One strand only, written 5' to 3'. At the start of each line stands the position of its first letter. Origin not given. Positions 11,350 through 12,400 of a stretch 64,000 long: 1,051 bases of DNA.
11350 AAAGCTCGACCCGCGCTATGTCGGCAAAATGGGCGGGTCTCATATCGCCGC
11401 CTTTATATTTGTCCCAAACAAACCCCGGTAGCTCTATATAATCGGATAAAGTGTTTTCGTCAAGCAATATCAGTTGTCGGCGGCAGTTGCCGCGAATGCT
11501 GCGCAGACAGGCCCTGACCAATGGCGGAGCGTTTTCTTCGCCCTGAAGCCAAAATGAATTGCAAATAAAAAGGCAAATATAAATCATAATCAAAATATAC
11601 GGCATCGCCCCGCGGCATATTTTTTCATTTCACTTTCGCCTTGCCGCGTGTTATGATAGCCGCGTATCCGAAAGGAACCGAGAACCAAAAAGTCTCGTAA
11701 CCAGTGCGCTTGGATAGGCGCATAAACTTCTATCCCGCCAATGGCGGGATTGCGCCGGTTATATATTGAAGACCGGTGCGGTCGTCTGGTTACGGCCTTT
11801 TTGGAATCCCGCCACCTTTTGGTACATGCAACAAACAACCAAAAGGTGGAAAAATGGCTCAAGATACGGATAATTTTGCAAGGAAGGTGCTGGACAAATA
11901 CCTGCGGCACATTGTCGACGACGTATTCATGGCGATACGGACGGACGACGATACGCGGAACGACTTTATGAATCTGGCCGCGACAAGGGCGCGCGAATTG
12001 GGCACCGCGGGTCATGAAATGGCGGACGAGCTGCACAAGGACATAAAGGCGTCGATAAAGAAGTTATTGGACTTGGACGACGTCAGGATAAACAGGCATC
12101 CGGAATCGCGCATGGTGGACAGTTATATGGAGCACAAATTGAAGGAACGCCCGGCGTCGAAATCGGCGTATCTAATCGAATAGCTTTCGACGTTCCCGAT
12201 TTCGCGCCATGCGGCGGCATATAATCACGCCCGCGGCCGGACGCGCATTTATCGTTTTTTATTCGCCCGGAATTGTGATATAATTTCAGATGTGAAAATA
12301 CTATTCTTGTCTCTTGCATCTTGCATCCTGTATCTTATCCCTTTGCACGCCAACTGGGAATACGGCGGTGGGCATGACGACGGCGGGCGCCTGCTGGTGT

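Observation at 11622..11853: Unassigned ~235-nt structured leader RNA with compensatory base changes, duplicated upstream of paralogous small proteins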

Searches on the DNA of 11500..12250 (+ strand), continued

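Call 80: search_with_rna_model(model_id=R1, sources=[window, L001, L017, L018, L019, L024, L020, L021, L022, L023, L002, L005, L008, L011, L016], max_evalue=1, make_alignment=true, show_alignments=6)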
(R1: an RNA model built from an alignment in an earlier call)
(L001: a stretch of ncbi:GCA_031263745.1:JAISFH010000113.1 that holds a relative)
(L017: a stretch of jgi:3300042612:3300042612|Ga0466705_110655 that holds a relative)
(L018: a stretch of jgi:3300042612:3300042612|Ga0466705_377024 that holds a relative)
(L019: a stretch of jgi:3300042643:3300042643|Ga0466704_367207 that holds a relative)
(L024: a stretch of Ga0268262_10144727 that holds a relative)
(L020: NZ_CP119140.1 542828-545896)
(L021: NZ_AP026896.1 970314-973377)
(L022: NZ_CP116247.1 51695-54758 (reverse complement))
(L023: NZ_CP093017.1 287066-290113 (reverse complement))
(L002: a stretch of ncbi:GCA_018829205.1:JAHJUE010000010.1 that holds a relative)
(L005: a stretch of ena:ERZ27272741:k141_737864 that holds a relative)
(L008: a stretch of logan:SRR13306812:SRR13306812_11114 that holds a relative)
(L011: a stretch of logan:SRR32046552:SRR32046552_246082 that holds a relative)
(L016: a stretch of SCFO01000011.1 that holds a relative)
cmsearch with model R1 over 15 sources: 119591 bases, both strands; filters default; matches with E-value up to 1: 10.
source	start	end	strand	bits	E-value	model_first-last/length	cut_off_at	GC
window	11664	11813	+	179.6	1.2e-47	1-150/150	no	0.53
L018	2811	2961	+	170.9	3.2e-45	1-150/150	no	0.51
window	57249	57397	+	166.1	6.7e-44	1-150/150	no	0.47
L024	503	650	-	126.3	7.4e-33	1-150/150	no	0.55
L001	1063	1248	+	37.1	4.5e-08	1-150/150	no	0.47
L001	4326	4473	+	27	2.8e-05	1-150/150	no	0.46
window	51486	51614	+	26.7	3.5e-05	1-150/150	no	0.54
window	57262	57410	-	23.7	0.00023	1-150/150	no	0.46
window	11676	11826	-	23.1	0.00033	1-150/150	no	0.52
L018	2824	2973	-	20.6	0.0016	1-150/150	no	0.53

Alignment A10: 10 matches aligned to the model, 230 columns, each read 5' to 3' on its own strand. Consensus structure (alignment columns), stored with it:
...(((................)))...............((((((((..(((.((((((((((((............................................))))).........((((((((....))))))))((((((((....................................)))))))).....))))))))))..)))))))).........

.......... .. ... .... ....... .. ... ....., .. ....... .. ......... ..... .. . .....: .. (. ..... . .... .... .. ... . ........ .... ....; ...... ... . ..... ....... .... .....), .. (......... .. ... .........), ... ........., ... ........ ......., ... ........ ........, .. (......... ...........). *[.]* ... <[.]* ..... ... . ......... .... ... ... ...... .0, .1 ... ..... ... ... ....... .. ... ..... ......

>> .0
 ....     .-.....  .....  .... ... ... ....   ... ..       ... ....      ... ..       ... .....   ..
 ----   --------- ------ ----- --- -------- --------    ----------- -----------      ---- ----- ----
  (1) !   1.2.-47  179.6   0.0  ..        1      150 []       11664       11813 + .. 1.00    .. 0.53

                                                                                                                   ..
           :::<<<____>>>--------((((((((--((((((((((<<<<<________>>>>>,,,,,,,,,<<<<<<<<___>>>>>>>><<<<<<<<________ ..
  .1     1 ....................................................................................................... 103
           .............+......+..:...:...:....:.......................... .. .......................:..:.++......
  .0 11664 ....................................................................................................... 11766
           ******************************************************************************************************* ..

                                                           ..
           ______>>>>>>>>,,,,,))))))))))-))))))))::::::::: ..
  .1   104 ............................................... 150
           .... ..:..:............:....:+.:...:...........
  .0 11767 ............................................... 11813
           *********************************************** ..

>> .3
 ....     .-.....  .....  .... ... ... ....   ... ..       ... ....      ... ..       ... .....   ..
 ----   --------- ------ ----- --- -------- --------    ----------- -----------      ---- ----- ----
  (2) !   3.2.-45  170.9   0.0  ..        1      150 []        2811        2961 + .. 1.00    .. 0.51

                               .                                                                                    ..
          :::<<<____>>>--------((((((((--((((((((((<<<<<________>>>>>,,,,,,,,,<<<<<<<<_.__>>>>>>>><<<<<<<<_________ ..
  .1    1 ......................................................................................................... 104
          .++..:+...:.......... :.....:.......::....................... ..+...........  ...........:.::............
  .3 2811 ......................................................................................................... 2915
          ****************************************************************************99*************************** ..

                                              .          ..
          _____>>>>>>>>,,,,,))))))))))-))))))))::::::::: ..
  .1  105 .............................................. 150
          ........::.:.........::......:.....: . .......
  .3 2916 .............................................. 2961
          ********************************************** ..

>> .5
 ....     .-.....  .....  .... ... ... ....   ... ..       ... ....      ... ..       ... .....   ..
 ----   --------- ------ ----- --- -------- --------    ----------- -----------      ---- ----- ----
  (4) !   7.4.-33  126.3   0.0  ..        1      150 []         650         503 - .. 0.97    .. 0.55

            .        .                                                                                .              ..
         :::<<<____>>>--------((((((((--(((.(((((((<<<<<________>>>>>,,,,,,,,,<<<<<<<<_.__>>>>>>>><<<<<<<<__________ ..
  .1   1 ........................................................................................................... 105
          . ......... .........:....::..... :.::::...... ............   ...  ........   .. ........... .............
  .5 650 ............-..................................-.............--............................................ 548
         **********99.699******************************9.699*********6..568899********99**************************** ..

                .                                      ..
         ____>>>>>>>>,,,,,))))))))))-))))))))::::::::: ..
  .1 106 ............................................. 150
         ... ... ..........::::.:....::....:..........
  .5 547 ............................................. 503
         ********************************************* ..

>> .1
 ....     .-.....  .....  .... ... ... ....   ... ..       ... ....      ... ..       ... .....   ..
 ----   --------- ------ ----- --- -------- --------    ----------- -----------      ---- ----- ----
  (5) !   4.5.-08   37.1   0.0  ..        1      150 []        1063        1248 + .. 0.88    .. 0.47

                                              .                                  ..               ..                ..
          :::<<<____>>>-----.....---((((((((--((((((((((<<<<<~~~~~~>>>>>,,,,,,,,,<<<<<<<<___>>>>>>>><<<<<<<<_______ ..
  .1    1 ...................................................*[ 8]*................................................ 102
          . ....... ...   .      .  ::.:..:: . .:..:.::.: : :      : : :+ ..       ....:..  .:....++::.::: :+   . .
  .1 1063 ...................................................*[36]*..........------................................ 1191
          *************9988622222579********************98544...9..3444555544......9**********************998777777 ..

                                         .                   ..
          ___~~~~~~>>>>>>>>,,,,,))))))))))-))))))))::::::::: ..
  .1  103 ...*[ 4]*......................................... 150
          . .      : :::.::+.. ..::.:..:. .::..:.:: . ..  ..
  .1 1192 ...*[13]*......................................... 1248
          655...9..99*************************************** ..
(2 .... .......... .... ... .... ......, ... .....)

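Call 84: search_with_rna_model(model_id=R1, sources=[window, L001, L018, L024], max_evalue=0.0001, make_alignment=true, show_alignments=0)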
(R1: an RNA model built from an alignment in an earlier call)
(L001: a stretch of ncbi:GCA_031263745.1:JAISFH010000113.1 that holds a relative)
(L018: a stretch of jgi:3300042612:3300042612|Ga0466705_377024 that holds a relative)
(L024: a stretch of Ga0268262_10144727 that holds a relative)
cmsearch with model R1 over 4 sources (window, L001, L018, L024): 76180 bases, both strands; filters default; matches with E-value up to 0.0001: 7.
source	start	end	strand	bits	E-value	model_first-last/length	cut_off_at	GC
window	11664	11813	+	179.6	7.6e-48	1-150/150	no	0.53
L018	2811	2961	+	170.9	2e-45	1-150/150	no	0.51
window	57249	57397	+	166.1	4.3e-44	1-150/150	no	0.47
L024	503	650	-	126.3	4.7e-33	1-150/150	no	0.55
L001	1063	1248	+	37.1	2.9e-08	1-150/150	no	0.47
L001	4326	4473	+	27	1.8e-05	1-150/150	no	0.46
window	51486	51614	+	26.7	2.2e-05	1-150/150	no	0.54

Alignment A11: 7 matches aligned to the model, 218 columns, each read 5' to 3' on its own strand. Consensus structure (alignment columns), stored with it:
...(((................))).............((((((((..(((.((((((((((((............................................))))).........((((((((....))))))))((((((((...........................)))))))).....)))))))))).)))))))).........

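Call 90: build_rna_model(alignment_id=A11)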
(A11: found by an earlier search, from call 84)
Model R2 built from alignment A11 (7 sequences, 218 columns); structure: stored with the alignment.
model positions 147; base pairs 42; branch points 3; effective number of sequences 2.27; information 0.59 bits per position. Calibrated on 0.2 Mb of random sequence (short: E-values are rough).
structure used (alignment columns):
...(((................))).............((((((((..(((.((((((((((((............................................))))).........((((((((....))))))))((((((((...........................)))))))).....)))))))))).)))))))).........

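Call 91: search_with_rna_model(model_id=R2, source=window, filters=off, max_evalue=1)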
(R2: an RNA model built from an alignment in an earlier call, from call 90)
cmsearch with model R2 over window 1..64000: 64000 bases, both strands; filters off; matches with E-value up to 1: 17.
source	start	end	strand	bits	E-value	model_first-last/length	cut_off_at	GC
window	11664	11813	+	151.2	8.7e-40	1-147/147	no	0.53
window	57249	57397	+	141.7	3.6e-37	1-147/147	no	0.47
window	51483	51614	+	89.2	1e-22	1-147/147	no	0.54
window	11675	11826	-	26.7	1.7e-05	1-147/147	no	0.52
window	57260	57410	-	23.8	0.00011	1-147/147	no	0.46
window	53046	53172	-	14.8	0.034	1-147/147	no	0.58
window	38549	38599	+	14.3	0.048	1-147/147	no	0.27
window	32371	32528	-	13.8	0.063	1-147/147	no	0.36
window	32466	32631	+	13.7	0.067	1-147/147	no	0.42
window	32289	32371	+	11.9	0.21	37-124/147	no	0.51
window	8488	8595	-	11.6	0.27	1-147/147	no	0.57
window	1780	1855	+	11.3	0.31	1-147/147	no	0.64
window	7973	8118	+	11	0.39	1-147/147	no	0.64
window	30969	31021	+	10.7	0.47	1-147/147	no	0.43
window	33456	33548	+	10.2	0.64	1-147/147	no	0.39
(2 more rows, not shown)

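Call 92: search_with_rna_model(model_id=R2, sources=[L001, L017, L018, L019, L024, L020, L021, L022, L023, L016], max_evalue=0.1, show_alignments=0)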
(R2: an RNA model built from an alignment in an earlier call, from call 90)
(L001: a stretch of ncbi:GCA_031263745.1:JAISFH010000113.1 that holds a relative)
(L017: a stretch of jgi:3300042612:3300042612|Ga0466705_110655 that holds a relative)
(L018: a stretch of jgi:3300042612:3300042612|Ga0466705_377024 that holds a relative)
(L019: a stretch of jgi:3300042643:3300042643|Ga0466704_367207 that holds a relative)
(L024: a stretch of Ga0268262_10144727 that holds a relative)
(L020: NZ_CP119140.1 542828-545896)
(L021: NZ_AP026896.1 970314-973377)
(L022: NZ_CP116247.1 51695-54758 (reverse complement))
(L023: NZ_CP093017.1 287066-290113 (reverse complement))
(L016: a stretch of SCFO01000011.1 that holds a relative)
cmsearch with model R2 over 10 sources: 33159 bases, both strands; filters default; matches with E-value up to 0.1: 9.
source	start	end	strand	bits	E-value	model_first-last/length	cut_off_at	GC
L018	2811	2961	+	141.4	2.2e-37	1-147/147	no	0.51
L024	503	650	-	123.6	1.8e-32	1-147/147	no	0.55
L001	4326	4473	+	85.5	5.6e-22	1-147/147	no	0.46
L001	1063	1248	+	84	1.5e-21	1-147/147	no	0.47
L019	1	123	+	27.1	7.1e-06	26-147/147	5'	0.46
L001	1974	2103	+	19.7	0.00078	1-147/147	no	0.48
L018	2824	2973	-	18.8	0.0014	1-147/147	no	0.53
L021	2481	2606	-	14.3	0.024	1-147/147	no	0.59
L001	1653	1802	+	12.6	0.073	1-147/147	no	0.57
